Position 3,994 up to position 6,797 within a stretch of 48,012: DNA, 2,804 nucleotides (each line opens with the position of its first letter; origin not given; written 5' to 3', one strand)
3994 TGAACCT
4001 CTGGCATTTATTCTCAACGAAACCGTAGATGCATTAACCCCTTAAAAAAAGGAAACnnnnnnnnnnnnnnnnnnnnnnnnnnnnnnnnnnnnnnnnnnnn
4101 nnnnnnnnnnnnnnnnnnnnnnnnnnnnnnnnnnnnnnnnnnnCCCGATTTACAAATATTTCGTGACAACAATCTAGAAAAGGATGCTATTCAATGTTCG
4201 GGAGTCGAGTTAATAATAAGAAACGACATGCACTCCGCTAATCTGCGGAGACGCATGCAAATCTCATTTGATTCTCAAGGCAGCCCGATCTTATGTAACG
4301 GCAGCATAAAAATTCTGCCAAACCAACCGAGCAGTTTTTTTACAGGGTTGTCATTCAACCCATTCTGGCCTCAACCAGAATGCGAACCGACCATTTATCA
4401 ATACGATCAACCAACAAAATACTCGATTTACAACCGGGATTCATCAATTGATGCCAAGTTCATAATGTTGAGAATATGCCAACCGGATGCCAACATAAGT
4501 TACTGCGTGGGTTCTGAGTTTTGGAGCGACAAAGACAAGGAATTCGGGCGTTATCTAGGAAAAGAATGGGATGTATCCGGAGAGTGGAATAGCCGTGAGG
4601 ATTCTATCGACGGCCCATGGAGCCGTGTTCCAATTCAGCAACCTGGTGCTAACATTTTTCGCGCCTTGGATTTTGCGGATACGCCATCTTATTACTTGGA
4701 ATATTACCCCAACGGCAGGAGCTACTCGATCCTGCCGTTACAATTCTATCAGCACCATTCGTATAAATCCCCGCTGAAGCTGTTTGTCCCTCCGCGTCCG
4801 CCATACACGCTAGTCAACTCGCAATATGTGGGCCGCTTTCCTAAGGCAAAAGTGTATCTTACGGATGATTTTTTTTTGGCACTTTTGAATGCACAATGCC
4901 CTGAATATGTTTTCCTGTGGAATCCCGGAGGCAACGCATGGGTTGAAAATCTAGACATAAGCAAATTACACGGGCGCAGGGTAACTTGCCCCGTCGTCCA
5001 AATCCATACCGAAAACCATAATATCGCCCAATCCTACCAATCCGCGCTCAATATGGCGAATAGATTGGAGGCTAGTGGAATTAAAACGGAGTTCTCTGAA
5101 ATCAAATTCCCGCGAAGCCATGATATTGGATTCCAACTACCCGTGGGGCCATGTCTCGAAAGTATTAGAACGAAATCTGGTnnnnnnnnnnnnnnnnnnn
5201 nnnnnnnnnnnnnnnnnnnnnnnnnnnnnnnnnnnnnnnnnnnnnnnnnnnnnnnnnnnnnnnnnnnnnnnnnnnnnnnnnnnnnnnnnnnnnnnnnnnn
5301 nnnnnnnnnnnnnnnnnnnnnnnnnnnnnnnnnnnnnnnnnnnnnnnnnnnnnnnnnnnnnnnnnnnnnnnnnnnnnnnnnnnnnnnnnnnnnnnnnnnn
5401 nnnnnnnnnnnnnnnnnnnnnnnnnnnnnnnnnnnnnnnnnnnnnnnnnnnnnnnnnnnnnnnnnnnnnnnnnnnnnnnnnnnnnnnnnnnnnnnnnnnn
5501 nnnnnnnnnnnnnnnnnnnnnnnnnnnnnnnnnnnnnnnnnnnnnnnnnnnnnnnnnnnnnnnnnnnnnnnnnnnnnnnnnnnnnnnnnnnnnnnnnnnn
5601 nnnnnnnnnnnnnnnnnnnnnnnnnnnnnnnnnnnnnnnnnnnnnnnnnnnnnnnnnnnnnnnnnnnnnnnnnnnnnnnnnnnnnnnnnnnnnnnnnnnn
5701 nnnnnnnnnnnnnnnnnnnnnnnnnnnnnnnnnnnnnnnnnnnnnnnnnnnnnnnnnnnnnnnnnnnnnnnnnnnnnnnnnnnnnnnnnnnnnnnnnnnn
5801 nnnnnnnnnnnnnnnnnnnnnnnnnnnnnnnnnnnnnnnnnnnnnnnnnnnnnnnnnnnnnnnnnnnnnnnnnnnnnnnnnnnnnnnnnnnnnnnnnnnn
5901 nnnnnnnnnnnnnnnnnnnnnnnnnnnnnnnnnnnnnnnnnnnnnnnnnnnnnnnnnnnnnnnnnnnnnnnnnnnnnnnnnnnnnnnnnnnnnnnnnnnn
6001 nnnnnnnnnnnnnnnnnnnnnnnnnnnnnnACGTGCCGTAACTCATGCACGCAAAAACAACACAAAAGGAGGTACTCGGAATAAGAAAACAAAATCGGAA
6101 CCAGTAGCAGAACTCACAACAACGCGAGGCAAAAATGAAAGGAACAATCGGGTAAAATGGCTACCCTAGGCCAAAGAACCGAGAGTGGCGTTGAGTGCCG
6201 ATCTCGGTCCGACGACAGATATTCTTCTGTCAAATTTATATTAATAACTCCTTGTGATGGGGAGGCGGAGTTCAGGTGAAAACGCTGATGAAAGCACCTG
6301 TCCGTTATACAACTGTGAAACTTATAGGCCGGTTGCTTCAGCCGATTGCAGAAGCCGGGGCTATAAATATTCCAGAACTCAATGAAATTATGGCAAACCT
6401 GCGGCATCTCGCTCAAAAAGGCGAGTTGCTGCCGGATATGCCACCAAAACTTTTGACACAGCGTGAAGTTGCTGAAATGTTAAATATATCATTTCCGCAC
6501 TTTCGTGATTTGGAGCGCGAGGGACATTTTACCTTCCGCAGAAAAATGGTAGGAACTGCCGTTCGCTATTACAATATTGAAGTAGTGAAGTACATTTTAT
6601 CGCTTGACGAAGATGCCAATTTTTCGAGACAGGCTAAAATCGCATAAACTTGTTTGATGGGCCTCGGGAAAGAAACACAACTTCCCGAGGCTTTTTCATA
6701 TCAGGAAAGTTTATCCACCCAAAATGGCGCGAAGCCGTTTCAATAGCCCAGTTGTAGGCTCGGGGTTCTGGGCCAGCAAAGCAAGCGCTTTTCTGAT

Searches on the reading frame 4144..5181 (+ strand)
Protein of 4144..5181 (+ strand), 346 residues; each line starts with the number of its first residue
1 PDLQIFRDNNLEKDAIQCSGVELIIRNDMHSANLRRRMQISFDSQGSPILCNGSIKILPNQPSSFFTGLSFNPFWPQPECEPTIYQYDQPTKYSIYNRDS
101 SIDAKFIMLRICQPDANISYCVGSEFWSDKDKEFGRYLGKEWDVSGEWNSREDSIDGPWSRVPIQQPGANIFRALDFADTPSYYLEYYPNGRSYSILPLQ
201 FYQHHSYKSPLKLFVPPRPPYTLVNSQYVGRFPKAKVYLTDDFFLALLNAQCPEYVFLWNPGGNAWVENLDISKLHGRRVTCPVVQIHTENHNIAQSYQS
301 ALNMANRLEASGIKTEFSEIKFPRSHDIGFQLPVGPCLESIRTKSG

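Call 68: predict_structure(alignment_id=A3)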
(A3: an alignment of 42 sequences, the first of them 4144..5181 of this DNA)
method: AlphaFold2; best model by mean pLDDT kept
length: 346 residues; sequences in the alignment: 42
mean_pLDDT: 87.6   pTM: 0.88
mean pLDDT of the five models: 87.6, 87.4, 87.3, 87.0, 86.3
residues with pLDDT >= 90: 241; 70-90: 58; 50-70: 29; < 50: 18
segments of 3 or more residues with pLDDT < 50: 326-340
pLDDT, mean of each block of 10 residues (from residue 1): 78 97 95 87 95 94 78 87 94 92 92 70 75 95 95 82 85 95 95 94 96 96 97 97 91 97 97 97 82 84 97 95 54 44 49
secondary structure, 60 per line:
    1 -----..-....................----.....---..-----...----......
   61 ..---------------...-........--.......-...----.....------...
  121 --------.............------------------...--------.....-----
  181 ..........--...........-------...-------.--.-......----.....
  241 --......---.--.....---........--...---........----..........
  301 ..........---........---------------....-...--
elements in order: H9-28 H33-37 E48-50 E55-62 E82-89 E92-95 H107-111 H129-141 E160-162 E171-175 E181-190 E193-203 E211-213 H226-231 E236-240 H243-248 E255-259 H263-269 E279-286 H291-310 E314-321 H337-340 E342-344

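Call 71: fold_search(model_id=the predicted structure, library=pdb)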
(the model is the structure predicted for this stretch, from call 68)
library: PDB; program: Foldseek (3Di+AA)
matches with E <= 10: 661; with E <= 0.001: 0
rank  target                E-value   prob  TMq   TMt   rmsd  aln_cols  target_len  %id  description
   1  5vaz_B                1.9e-02  0.93  0.28  0.30  10.2       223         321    7  Crystal structure of a DNA primase domain from Pseudomonas aeruginosa (released 2017-04-05)
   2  5vaz_A                2.0e-02  0.75  0.25  0.26  10.9       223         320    9  Crystal structure of a DNA primase domain from Pseudomonas aeruginosa (released 2017-04-05)
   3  9bv2_B                5.7e-02  0.11  0.14  0.13  22.0       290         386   12  M2B Midnolin-Proteasome (translocating) (released 2025-06-11)
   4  2b99_B                1.4e-01  0.66  0.18  0.36   5.7       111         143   10  Crystal Structure of an archaeal pentameric riboflavin synthase Complex with a Substrate analog inhibitor (released 2005-11-08)
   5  8uav_A                1.6e-01  0.15  0.17  0.23  16.3       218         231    6  Cryo-EM Structure of Brucella Abortus Lumazine Synthase (BLS) Engineered with Shiga Toxin I subunit B (Stx1B) (released 2025-03-26)
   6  5mpp_0                2.0e-01  0.35  0.17  0.32   8.0       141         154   11  Structure of AaLS-wt (released 2017-03-22)
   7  2b99_A                2.1e-01  0.57  0.18  0.35   5.7       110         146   10  Crystal Structure of an archaeal pentameric riboflavin synthase Complex with a Substrate analog inhibitor (released 2005-11-08)
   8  2b98_A                2.1e-01  0.47  0.18  0.35   6.0       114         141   10  Crystal Structure of an archaeal pentameric riboflavin synthase (released 2005-11-08)
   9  2b98_D                3.0e-01  0.47  0.18  0.36   5.8       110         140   10  Crystal Structure of an archaeal pentameric riboflavin synthase (released 2005-11-08)
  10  6p6f_B                3.2e-01  0.35  0.18  0.34   5.8       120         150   11  BG505 SOSIP-I53-50NP (released 2019-06-19)
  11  6gwu_C                3.7e-01  0.15  0.14  0.20   9.9       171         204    7  Carbonic anhydrase CaNce103p from Candida albicans (released 2018-11-07)
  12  3i8o                  4.0e-01  0.41  0.17  0.34   5.5       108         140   11  A domain of a functionally unknown protein from Methanocaldococcus jannaschii DSM 2661. (released 2009-07-21)
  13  5im5_D                4.0e-01  0.41  0.18  0.35   5.8       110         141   10  Crystal structure of designed two-component self-assembling icosahedral cage I53-40 (released 2016-07-27)
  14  5b3h_E                4.0e-01  0.28  0.15  0.13   8.4       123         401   15  The crystal structure of the JACKDAW/IDD10 bound to the heterodimeric SHR-SCR complex (released 2017-03-01)
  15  5gha_D                4.0e-01  0.23  0.14  0.15   6.2        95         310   10  Sulfur Transferase TtuA in complex with Sulfur Carrier TtuB (released 2017-05-03)
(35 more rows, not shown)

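Call 74: fold_search(model_id=the predicted structure, library=viral)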
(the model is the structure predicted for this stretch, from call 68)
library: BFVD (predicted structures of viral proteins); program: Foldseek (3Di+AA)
matches with E <= 10: 602; with E <= 0.001: 8
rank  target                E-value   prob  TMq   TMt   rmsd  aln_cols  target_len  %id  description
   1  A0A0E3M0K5            1.1e-07  1.00  0.34  0.19  16.8       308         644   12  (no name in the UniProt tables at hand)
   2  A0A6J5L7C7            3.2e-06  1.00  0.30  0.18  20.7       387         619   10  Replicative DNA helicase [uncultured Caudovirales phage]
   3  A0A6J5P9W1            2.6e-05  1.00  0.32  0.19   6.5       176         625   17  Virulence-associated E [uncultured Caudovirales phage]
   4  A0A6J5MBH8            4.6e-05  1.00  0.35  0.18  16.3       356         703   11  Archaeal primase DnaG/twinkle, TOPRIM domain [uncultured Caudovirales phage]
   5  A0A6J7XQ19            2.4e-04  1.00  0.33  0.18  14.2       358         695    9  Archaeal primase DnaG/twinkle, TOPRIM domain [uncultured Caudovirales phage]
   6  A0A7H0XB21            4.8e-04  1.00  0.32  0.13   8.2       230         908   13  (no name in the UniProt tables at hand)
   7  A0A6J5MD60            7.2e-04  0.99  0.33  0.20  15.7       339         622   10  Archaeal primase DnaG/twinkle, TOPRIM domain [uncultured Caudovirales phage]
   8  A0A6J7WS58            7.7e-04  0.93  0.29  0.28  21.4       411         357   12  DNA primase, catalytic core, N-terminal [uncultured Caudovirales phage]
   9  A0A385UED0            1.9e-03  0.99  0.27  0.17  15.0       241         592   11  DNA primase [Microbacterium phage OneinaGillian]
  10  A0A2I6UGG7            2.3e-03  0.97  0.32  0.17  13.9       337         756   11  Topoisomerase-primase domain-containing protein [Salinibacter phage M8CR30-4]
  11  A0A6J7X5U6            5.1e-03  0.80  0.27  0.28  23.6       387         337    8  Toprim-like [uncultured Caudovirales phage]
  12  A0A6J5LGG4            6.7e-03  0.66  0.25  0.27  19.9       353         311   11  TOPRIM domain containing protein [uncultured Caudovirales phage]
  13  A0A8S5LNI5            7.5e-03  0.80  0.29  0.31  16.9       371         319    8  DNA directed DNA polymerase [Siphoviridae sp. ctsf32]
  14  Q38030                8.0e-03  0.96  0.27  0.19   9.0       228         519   14  ORF 9 [Streptomyces phage phiC31]
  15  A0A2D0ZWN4            1.1e-02  0.66  0.28  0.31  25.0       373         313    8  DNA primase [Rhodococcus phage Trina]
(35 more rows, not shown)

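Call 106: search_solved_structures(query=A3, max_evalue=10)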
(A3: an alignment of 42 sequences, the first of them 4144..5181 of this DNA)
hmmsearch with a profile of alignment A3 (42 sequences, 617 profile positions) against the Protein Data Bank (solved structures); distinct sequences matched with E-value up to 10: 18.
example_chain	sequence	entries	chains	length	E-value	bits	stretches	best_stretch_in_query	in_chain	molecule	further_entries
5i9d_A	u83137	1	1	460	8.8e-08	34.1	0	324-324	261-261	pentatricopeptide repeat protein dPPR-U8A2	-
5i9f_A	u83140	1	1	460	1.1e-07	33.8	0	329-329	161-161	pentatricopeptide repeat protein dPPR-U10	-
5i9g_C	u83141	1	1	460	1.1e-07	33.8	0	329-329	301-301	pentatricopeptide repeat protein dPPR-U8C2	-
5i9h_A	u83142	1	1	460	1.6e-07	33.3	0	327-327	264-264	pentatricopeptide repeat protein dPPR-U8G2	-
6een_D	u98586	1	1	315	1.9e-05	26.4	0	300-300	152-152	Designer Pentatricopeptide Protein dPPR10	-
6een_B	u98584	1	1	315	1.9e-05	26.4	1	329-329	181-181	Designer Pentatricopeptide Protein dPPR10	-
6een_A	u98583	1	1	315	0.00011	23.9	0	321-321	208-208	Designer Pentatricopeptide Protein dPPR10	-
6een_C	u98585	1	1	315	0.00025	22.7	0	328-328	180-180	Designer Pentatricopeptide Protein dPPR10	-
4ozs_A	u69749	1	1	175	0.025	16.1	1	306-306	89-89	Alpha solenoid protein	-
5lkm_A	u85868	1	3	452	0.05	15.1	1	386-537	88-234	DNA repair protein RadA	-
8rxc_D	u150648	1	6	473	0.055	15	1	386-537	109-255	DNA repair protein RadA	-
2l69_A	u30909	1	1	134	0.18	13.3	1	432-532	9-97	Rossmann 2x3 fold protein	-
4epz_A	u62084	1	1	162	0.23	13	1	48-155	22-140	transcription anti-terminator antagonist UpxZ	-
2iue_A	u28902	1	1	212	0.74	11.3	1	304-357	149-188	INTEGRIN BETA-2-LIKE PROTEIN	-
5lil_A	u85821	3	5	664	1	10.8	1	498-567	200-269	Macrolide export ATP-binding/permease protein MacB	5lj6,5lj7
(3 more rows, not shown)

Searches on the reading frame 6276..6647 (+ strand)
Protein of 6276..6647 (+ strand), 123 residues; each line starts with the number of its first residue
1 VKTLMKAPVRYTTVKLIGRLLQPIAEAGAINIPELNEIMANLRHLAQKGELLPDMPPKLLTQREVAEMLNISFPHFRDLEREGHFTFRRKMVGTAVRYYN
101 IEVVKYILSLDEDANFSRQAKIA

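Call 4: search_protein_families(library=pfam, proteins=[window:6276-6647:+], max_evalue=0.01)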
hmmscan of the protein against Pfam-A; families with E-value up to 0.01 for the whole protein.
window:6276-6647:+ (123 aa): 1 family
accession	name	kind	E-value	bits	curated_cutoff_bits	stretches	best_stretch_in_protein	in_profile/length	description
PF12728.13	HTH_17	-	0.0033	18.1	27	1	59-107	1-47/51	Helix-turn-helix domain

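Call 8: search_protein_families(library=phrogs, proteins=[window:6276-6647:+], max_evalue=0.01)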
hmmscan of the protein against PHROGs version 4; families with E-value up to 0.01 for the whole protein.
window:6276-6647:+ (123 aa): 4 families
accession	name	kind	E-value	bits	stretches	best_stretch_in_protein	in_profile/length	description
phrog_6401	-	DNA, RNA and nucleotide metabolism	4.4e-06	27.5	1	57-112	7-61/64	DNA binding protein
phrog_66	-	integration and excision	3.4e-05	24.7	1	46-121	80-154/412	excisionase and transcriptional regulator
phrog_668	-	DNA, RNA and nucleotide metabolism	0.0026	18.5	1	55-107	59-110/181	HTH DNA binding protein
phrog_2907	-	integration and excision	0.0055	18.1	1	57-101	4-48/117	excisionase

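Call 9: search_protein_families(library=padloc, proteins=[window:6276-6647:+], max_evalue=0.01)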
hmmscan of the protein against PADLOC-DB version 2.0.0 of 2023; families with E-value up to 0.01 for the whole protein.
window:6276-6647:+ (123 aa): 1 family
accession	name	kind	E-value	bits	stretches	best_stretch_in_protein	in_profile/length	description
PDLC04133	mad1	-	1.8e-06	26.2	1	57-116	3-60/60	mads_1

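Call 96: search_protein_families(library=ncbifam, proteins=[window:6276-6647:+], max_evalue=0.01)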
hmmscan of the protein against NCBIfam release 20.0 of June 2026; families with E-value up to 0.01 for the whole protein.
window:6276-6647:+ (123 aa): 1 family
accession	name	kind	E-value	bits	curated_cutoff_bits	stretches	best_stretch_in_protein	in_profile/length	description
TIGR01764.1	excise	domain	0.0023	18.2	28.8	1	59-106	1-46/49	excisionase family DNA-binding protein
